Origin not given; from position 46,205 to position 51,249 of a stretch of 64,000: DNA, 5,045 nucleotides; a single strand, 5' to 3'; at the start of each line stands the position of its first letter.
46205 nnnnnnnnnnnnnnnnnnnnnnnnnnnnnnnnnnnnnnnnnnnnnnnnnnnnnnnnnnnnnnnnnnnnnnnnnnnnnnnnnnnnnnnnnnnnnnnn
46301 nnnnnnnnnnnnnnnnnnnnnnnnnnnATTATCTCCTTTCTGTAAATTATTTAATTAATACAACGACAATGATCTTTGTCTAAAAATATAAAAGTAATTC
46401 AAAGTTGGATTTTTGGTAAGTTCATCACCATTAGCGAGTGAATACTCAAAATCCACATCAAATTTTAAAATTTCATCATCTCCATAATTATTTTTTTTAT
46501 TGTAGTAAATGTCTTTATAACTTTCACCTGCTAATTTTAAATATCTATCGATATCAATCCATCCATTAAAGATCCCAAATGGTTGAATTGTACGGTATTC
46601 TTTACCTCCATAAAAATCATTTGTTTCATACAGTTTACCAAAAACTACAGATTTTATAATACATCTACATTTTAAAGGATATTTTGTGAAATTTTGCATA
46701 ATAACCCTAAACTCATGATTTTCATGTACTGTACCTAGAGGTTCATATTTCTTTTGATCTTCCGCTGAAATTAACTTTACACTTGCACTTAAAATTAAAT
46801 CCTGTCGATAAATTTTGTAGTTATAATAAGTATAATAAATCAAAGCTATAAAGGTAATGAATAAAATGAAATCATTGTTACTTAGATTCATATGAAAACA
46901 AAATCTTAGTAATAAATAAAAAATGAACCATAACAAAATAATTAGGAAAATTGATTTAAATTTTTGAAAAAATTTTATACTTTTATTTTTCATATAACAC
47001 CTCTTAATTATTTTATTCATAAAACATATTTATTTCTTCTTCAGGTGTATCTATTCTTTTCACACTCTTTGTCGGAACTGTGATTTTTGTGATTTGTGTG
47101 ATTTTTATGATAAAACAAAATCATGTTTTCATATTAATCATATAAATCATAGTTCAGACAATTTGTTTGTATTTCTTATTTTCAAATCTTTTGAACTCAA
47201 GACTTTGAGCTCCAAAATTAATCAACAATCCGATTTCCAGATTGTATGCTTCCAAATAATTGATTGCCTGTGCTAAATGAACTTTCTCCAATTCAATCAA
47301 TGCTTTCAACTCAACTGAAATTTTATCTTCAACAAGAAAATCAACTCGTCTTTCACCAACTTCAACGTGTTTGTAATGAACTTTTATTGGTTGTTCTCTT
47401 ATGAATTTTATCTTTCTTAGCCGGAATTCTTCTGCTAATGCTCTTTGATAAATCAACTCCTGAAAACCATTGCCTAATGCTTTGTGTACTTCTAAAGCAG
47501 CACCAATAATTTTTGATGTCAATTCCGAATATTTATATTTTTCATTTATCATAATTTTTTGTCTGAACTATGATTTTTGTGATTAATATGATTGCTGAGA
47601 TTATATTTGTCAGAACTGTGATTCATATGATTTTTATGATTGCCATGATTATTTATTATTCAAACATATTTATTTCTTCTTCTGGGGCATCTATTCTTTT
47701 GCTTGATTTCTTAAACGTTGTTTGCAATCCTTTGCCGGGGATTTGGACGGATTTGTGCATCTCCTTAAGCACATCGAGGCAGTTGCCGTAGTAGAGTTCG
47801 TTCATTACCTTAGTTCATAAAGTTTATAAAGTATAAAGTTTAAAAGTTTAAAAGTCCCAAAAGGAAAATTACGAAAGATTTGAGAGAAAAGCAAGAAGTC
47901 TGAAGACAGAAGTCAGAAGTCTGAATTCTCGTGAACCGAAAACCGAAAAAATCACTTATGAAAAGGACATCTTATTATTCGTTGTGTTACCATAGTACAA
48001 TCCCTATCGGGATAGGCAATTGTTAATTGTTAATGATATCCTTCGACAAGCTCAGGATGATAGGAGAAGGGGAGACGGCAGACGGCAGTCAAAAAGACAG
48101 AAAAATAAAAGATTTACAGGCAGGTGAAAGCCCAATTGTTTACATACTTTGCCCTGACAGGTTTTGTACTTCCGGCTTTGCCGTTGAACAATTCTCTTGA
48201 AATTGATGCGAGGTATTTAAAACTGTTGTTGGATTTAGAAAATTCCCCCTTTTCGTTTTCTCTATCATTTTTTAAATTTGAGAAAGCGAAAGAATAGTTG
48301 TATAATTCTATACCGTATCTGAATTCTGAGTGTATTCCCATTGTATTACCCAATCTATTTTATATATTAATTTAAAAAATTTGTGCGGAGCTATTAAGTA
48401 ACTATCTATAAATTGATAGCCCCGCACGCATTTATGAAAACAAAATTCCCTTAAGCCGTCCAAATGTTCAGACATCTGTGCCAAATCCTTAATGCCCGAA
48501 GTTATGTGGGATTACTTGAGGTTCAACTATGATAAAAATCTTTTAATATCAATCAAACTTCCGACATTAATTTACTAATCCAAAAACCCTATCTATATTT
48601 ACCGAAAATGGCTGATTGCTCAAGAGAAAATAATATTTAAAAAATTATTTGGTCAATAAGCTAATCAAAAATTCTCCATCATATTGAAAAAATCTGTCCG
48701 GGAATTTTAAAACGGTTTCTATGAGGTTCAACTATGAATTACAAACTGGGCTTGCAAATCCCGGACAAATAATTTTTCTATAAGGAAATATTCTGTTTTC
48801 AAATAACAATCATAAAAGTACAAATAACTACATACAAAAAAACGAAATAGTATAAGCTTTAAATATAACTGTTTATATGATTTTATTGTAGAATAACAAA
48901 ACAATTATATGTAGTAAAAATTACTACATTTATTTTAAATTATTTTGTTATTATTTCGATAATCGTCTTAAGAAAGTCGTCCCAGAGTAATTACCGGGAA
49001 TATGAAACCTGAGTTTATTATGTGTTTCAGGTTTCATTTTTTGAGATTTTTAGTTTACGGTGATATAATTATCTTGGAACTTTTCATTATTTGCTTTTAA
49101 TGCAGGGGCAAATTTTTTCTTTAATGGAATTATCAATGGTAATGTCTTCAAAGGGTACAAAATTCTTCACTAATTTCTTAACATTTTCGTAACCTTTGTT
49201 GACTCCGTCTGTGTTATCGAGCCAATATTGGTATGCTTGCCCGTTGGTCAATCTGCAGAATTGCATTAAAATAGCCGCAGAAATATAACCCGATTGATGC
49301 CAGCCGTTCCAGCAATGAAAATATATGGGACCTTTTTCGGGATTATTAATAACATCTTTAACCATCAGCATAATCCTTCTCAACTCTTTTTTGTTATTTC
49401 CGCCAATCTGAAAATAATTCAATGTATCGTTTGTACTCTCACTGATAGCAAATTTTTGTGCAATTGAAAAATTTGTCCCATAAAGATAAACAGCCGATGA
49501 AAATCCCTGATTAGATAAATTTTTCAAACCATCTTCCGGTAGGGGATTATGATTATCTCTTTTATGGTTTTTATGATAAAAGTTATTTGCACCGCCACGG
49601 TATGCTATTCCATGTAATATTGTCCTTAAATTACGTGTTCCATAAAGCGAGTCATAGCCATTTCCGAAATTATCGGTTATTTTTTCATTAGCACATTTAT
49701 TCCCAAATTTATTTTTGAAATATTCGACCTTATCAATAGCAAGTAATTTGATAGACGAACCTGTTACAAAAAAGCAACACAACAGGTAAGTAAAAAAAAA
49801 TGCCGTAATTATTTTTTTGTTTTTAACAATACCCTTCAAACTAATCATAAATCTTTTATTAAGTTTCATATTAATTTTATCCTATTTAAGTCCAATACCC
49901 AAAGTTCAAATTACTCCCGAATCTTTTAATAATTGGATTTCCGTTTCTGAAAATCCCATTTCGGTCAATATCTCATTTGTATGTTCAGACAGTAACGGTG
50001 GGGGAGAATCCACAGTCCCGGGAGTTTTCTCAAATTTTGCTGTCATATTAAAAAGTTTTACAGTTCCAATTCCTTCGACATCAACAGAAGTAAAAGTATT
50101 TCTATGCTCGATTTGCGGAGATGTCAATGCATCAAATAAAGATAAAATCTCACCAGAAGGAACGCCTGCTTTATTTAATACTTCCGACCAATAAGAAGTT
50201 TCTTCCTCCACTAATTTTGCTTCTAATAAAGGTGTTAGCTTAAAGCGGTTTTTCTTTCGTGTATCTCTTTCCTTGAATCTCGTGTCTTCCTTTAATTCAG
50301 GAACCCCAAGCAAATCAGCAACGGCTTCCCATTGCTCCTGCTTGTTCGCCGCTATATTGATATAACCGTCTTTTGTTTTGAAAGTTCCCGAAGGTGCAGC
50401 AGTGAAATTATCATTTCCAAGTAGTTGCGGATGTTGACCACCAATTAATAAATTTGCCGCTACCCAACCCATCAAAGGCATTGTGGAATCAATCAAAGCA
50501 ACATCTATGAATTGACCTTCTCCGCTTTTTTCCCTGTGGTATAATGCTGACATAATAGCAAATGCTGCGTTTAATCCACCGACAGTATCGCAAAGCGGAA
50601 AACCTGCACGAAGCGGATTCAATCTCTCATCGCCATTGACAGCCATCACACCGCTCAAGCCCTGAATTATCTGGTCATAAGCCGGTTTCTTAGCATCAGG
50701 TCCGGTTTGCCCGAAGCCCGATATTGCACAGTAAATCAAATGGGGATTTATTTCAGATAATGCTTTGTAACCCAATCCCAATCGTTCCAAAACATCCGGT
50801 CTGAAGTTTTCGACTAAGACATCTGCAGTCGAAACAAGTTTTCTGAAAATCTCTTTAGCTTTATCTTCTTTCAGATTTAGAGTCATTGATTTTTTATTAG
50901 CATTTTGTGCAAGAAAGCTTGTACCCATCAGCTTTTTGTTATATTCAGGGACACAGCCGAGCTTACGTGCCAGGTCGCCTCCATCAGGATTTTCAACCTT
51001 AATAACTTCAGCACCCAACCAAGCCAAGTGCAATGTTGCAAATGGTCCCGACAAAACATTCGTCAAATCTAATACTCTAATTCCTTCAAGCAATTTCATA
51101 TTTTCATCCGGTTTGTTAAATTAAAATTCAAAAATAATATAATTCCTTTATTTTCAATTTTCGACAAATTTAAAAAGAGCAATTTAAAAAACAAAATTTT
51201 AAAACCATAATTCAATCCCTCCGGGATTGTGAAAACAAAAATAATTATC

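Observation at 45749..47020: Unknown two-gene membrane-protein cassette embedded in the repeat island (candidate novel accessory or defence module)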

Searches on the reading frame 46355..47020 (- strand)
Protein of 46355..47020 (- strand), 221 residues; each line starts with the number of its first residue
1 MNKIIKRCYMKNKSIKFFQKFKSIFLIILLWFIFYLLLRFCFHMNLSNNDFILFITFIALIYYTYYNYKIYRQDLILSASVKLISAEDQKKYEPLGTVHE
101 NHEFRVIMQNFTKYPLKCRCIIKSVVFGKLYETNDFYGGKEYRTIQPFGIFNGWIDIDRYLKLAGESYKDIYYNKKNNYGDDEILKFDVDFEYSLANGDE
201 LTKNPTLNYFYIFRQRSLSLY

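Call 3: search_protein_families(library=pfam, proteins=[window:46355-47020:-], max_evalue=1)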
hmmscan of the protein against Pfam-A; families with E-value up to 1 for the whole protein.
window:46355-47020:- (221 aa): 1 family
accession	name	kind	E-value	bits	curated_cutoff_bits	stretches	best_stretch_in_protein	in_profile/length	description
PF20040.4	DUF6442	-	0.62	10.8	25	0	28-79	32-84/102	Family of unknown function (DUF6442)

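Call 4: search_protein_families(library=padloc, proteins=[window:46355-47020:-], max_evalue=1)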
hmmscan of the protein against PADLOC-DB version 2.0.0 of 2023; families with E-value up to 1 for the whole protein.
window:46355-47020:- (221 aa): 0 families

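Call 5: search_protein_families(library=ncbifam, proteins=[window:46355-47020:-], max_evalue=1)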
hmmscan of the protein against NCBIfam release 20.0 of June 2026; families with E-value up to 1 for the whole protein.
window:46355-47020:- (221 aa): 1 family
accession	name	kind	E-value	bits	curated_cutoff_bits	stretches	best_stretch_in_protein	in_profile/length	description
TIGR00764.1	lon_rel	equivalog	0.064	11.8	516.6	1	27-101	110-180/608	ATP-dependent protease LonB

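Call 7: find_homologous_proteins(query=window:46355-47020:-)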
Query window:46355-47020:- (221 aa): 2 proteins with E <= 0.001 among 200 candidates.
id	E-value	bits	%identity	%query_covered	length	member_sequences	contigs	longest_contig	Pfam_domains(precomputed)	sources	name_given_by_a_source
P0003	8.5e-137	472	100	96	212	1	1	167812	-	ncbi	ncbi:MAG: hypothetical protein V1779_16885 [bacterium]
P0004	1.0e-102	361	78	94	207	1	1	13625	-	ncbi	-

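Call 8: find_encoding_contigs(protein=P0004, flank=10000)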
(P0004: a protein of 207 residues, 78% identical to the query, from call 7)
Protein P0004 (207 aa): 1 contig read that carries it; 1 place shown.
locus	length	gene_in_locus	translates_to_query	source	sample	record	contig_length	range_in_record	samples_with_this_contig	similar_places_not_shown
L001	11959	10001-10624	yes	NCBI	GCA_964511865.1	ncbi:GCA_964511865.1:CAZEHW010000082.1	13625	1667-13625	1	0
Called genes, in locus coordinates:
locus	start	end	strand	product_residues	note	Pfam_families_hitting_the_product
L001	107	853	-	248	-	-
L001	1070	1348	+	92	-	-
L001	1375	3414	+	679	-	-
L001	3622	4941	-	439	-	PF07075:NamZ_N, PF20732:NamZ_C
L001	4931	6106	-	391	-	-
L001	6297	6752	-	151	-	PF19765:DUF6252 (weak)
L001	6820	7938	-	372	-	PF01098:FTSW_RODA_SPOVE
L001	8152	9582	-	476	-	PF21799:MurD-like_N (faint), PF08245:Mur_ligase_M, PF02875:Mur_ligase_C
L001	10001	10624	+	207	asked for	-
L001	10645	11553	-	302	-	-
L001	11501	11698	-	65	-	-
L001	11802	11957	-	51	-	?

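Call 22: search_protein_families(library=phrogs, proteins=[window:46355-47020:-], max_evalue=1)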
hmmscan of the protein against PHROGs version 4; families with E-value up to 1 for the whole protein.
window:46355-47020:- (221 aa): 0 families

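Call 23: search_solved_structures(query=window:46355-47020:-, max_evalue=10)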
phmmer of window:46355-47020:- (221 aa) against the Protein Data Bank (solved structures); distinct sequences matched with E-value up to 10: 8.
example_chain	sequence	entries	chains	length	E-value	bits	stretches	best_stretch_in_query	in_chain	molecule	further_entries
8grq_D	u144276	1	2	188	0.38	13.8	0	147-184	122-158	H2B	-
1dc9_A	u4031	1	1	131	0.4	13.7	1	173-207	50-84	INTESTINAL FATTY ACID BINDING PROTEIN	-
1sa8_A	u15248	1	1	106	0.44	13.5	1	173-207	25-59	Fatty acid-binding protein, intestinal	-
1a57_A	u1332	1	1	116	0.52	13.3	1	173-207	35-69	INTESTINAL FATTY ACID-BINDING PROTEIN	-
1t8v_A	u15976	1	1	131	0.65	13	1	174-207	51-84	Fatty acid-binding protein, intestinal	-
1icn_A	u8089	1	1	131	0.65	13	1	174-207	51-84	INTESTINAL FATTY ACID BINDING PROTEIN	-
1ael_A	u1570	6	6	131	0.66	13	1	174-207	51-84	FATTY ACID-BINDING PROTEIN | INTESTINAL FATTY ACID BINDING PROTEIN | INTESTINAL FATTY ACID-BINDING PROTEIN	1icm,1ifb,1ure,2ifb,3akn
1ifc_A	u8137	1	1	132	0.67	13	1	174-207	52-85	INTESTINAL FATTY ACID BINDING PROTEIN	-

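Call 43: find_homologous_proteins(query=A1, max_evalue=0.001)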
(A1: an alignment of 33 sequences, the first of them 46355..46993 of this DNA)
Query A1 (33 sequences) (212 aa, profile of the alignment): 3 proteins with E <= 0.001 among 8000 candidates.
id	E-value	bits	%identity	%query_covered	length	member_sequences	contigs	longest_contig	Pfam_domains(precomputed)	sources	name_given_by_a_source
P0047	1.2e-58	216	23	76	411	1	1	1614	-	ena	-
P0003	2.4e-54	202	100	100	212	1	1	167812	-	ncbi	ncbi:MAG: hypothetical protein V1779_16885 [bacterium]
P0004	6.0e-53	197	78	98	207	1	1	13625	-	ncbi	-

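Call 50: predict_structure(alignment_id=A1)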
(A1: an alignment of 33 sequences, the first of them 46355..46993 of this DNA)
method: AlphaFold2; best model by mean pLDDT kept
length: 212 residues; sequences in the alignment: 33
mean_pLDDT: 89.2   pTM: 0.75
mean pLDDT of the five models: 89.2, 88.8, 88.6, 88.4, 87.4
residues with pLDDT >= 90: 135; 70-90: 62; 50-70: 13; < 50: 2
segments of 3 or more residues with pLDDT < 50: none
pLDDT, mean of each block of 10 residues (from residue 1): 65 86 91 92 90 90 87 87 63 87 97 97 93 97 94 94 86 92 96 97 91 93
secondary structure, 60 per line:
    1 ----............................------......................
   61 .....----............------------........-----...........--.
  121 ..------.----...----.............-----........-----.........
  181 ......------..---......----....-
elements in order: H5-32 H39-65 E70-76 H77-81 E94-101 E107-117 E120-122 E134-136 E141-147 H148-153 H159-166 H172-175 E176-186 E198-203 E208-211

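Call 61: search_solved_structures(query=A1, max_evalue=10)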
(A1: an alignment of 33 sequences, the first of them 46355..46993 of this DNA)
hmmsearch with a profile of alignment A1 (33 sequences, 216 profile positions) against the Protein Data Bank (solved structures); distinct sequences matched with E-value up to 10: 3.
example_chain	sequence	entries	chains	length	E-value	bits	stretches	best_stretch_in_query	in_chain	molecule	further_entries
6s3l_G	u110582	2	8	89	0.88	12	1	15-67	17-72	Flagellar biosynthetic protein FliQ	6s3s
3kf8_B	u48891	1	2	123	1.1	11.6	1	93-146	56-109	Protein ten1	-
8z5s_4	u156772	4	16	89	4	9.8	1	15-67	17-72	Flagellar biosynthetic protein FliQ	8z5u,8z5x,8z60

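Call 72: search_dna_similar(query=window:46355-46993:-, collection=phages, mode=protein, max_evalue=0.01)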
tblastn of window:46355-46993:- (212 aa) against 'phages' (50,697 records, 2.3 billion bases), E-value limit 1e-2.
No match.

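Call 79: fold_search(model_id=the predicted structure, library=viral)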
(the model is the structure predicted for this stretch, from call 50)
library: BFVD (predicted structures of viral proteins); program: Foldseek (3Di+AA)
matches with E <= 10: 864; with E <= 0.001: 2
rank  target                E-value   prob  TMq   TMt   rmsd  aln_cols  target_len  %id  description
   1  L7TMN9                3.6e-04  1.00  0.36  0.28  21.0       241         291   10  Transmembrane protein [Rhizobium phage RHEph01]
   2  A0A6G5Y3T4            4.4e-04  0.99  0.31  0.27  12.2       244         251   10  (no name in the UniProt tables at hand)
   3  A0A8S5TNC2            1.0e-03  1.00  0.31  0.33  14.5       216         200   12  Uncharacterized protein [Siphoviridae sp. ctamP19]
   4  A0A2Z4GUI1            1.6e-03  1.00  0.31  0.37   8.4       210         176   10  (no name in the UniProt tables at hand)
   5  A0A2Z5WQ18            1.7e-03  0.99  0.27  0.35   8.6       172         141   12  (no name in the UniProt tables at hand)
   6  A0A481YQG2            2.1e-03  0.95  0.24  0.25  11.2       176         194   10  Uncharacterized protein [Marseillevirus LCMAC101]
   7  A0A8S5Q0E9            2.7e-03  0.98  0.27  0.19   7.2       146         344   14  Uncharacterized protein [Siphoviridae sp. ctMOb8]
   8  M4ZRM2                2.8e-03  1.00  0.31  0.50   6.2       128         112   10  Uncharacterized protein [Bacillus phage PM1]
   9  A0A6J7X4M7            3.4e-03  0.75  0.19  0.09   9.0       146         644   10  Uncharacterized protein [uncultured Caudovirales phage]
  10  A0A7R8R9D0            3.5e-03  0.93  0.22  0.34   8.8       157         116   13  Uncharacterized protein [Klebsiella phage vB_KvM-Eowyn]
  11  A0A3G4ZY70            4.0e-03  1.00  0.28  0.09   7.6       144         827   11  Uncharacterized protein [Gaeavirus sp.]
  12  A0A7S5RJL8            4.4e-03  0.99  0.31  0.33   8.5       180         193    6  (no name in the UniProt tables at hand)
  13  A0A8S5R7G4            5.6e-03  0.99  0.38  0.32  11.9       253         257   12  Uncharacterized protein [virus sp. ctah610]
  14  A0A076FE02            6.6e-03  0.84  0.24  0.26  13.8       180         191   10  Uncharacterized protein [Penaeus monodon nudivirus]
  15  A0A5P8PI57            7.8e-03  1.00  0.30  0.14   4.5       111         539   12  (no name in the UniProt tables at hand)
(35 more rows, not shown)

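Call 84: search_protein_families(library=pfam, proteins=[L001:10645-11553:-], max_evalue=0.001)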
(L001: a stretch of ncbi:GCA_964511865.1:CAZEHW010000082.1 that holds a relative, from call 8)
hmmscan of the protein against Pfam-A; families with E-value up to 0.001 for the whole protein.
L001:10645-11553:- (302 aa): 3 families
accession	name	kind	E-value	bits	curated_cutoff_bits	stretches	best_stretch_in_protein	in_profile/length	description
PF01844.29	HNH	-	1.9e-11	44.3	21.4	1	257-300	1-45/47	HNH endonuclease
PF03235.19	GmrSD_N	-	8.6e-10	39.5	33.2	1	4-96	47-198/199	GmrSD restriction endonuclease, N-terminal domain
PF14279.12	HNH_5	-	0.0004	20.7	27.5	1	257-299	1-43/56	HNH endonuclease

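Call 104: find_related_loci(query=window:46355-46993:-, collection=viral_contigs, flank=8000)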
Query window:46355-46993:- (212 aa) in viral_contigs; peptide patterns used: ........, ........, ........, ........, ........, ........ (x = any residue, [..] = any of these).
18 stretches matched a pattern, but none encodes a relative of the query by tblastn (E <= 1e-3).

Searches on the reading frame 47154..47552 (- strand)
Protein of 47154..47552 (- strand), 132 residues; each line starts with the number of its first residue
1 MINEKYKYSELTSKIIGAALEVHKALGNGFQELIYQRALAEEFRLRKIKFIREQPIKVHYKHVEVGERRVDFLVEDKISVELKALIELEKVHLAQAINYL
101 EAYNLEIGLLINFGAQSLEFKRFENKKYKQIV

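Call 3: search_protein_families(library=pfam, proteins=[window:47154-47552:-], max_evalue=1)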
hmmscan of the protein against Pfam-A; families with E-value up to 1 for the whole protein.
window:47154-47552:- (132 aa): 2 families
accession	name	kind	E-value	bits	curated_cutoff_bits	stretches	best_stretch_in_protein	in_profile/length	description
PF13366.12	PDDEXK_3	-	1e-37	129.5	22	1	10-123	2-117/117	PD-(D/E)XK nuclease superfamily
PF03749.19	SfsA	-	0.065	13.5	22.8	1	54-95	20-58/138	Sugar fermentation stimulation protein RE domain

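Call 4: search_protein_families(library=padloc, proteins=[window:47154-47552:-], max_evalue=1)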
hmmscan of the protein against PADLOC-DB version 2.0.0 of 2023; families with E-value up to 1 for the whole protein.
window:47154-47552:- (132 aa): 2 families
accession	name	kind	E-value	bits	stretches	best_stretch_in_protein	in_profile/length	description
PDLC01771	Cas4b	-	0.0088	14.2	1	46-102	36-91/162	-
PDLC01772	Cas4b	-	0.019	13.4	1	59-101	50-92/164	-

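Call 5: search_protein_families(library=ncbifam, proteins=[window:47154-47552:-], max_evalue=1)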
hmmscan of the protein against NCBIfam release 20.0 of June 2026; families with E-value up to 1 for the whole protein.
window:47154-47552:- (132 aa): 1 family
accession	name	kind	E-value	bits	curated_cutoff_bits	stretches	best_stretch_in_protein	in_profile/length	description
TIGR04256.1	GxxExxY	subfamily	2.3e-39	134.4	35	1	10-123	1-115/116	GxxExxY protein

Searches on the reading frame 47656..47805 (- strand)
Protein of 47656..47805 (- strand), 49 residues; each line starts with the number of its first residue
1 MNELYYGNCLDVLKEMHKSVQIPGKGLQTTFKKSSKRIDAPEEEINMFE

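Call 3: search_protein_families(library=pfam, proteins=[window:47656-47805:-], max_evalue=1)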
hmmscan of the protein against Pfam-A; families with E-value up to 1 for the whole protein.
window:47656-47805:- (49 aa): 0 families

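Call 85: search_protein_families(library=ncbifam, proteins=[window:47656-47805:-], max_evalue=0.001)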
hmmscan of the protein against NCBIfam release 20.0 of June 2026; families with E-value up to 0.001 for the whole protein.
window:47656-47805:- (49 aa): 0 families

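Call 97: search_solved_structures(query=window:47656-47805:-, max_evalue=10)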
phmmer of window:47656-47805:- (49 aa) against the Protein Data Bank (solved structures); distinct sequences matched with E-value up to 10: 1.
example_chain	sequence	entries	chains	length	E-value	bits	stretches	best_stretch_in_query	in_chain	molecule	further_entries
2m2b_A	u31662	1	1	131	0.91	13.3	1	8-43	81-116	RNA-binding protein 10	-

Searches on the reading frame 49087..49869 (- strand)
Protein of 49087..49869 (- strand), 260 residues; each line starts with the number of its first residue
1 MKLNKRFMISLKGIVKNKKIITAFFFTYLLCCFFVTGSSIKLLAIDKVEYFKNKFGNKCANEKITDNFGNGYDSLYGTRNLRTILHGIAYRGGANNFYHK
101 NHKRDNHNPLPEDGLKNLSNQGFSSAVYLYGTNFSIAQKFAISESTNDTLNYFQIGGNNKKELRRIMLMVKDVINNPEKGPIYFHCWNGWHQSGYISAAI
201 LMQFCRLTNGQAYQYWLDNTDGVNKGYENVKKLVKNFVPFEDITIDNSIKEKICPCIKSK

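Call 3: search_protein_families(library=pfam, proteins=[window:49087-49869:-], max_evalue=1)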
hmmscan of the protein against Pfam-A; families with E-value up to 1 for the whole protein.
window:49087-49869:- (260 aa): 3 families
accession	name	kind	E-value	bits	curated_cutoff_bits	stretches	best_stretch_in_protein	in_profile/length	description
PF00782.25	DSPc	-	0.0029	17.9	33.5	1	160-228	56-122/133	Dual specificity phosphatase, catalytic domain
PF22785.1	Tc-R-P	-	0.073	14.1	27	1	160-203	62-103/106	Polymorphic toxin system, DSP-PTPase phosphatase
PF00102.32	Y_phosphatase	-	0.14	12.2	20.9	1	164-210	152-199/234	Protein-tyrosine phosphatase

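Call 4: search_protein_families(library=padloc, proteins=[window:49087-49869:-], max_evalue=1)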
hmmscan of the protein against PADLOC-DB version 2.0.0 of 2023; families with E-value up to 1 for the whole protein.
window:49087-49869:- (260 aa): 0 families

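Call 5: search_protein_families(library=ncbifam, proteins=[window:49087-49869:-], max_evalue=1)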
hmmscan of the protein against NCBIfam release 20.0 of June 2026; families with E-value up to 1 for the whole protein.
window:49087-49869:- (260 aa): 0 families

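Call 85: search_protein_families(library=ncbifam, proteins=[window:49087-49869:-], max_evalue=0.001)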
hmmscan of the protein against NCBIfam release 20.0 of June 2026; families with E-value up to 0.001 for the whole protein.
window:49087-49869:- (260 aa): 0 families

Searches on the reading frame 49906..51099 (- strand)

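Call 18: search_protein_families(library=pfam, proteins=[window:49906-51099:-], max_evalue=0.001)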
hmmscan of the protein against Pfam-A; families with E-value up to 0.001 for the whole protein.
window:49906-51099:- (397 aa): 1 family
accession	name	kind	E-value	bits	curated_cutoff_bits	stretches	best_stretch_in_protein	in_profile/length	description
PF02515.22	CoA_transf_3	-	6.3e-121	404.4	23.3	1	4-374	1-366/366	CoA-transferase family III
